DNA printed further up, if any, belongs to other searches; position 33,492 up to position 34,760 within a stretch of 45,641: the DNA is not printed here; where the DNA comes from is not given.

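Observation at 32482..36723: Dehydrogenase, ATP-grasp, GCS2 ligase and amidohydrolase cluster: candidate pathway for an unknown amide-linked small molecule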

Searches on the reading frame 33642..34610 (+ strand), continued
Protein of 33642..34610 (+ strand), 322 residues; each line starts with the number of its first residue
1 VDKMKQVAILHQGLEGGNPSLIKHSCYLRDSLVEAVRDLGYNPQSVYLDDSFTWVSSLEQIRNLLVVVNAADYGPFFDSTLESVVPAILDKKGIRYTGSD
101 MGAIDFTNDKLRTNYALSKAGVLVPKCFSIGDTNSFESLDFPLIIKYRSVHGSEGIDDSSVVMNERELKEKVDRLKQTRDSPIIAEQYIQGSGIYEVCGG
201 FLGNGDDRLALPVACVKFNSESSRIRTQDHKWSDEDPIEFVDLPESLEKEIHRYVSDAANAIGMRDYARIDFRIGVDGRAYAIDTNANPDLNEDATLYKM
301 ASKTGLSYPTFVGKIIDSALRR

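Call 79: list_cluster_members(proteins=[P0023, P0078, P0098, P0006, P0017, P0092])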
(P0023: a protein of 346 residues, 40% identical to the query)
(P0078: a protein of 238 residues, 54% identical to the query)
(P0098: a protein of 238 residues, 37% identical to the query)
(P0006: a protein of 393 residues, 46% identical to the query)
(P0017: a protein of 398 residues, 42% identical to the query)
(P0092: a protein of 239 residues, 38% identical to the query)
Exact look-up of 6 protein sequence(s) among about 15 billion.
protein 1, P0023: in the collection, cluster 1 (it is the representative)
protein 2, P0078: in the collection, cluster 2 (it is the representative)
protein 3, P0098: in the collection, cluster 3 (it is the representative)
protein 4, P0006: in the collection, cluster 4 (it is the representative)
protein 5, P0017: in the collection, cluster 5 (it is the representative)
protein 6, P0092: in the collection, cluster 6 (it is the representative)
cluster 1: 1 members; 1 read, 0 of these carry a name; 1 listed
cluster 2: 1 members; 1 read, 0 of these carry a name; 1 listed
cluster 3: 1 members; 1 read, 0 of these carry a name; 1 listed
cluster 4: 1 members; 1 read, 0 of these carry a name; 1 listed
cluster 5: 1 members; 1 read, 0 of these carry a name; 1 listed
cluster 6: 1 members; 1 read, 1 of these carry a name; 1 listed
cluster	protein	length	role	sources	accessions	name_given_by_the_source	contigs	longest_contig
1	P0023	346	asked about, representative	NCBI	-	-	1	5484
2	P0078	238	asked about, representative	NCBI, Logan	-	-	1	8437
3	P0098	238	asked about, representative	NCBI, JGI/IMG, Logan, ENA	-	-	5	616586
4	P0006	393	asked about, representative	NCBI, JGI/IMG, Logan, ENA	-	-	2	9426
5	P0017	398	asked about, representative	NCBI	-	-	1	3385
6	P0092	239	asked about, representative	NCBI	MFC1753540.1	amidohydrolase family protein [Thermoproteota archaeon]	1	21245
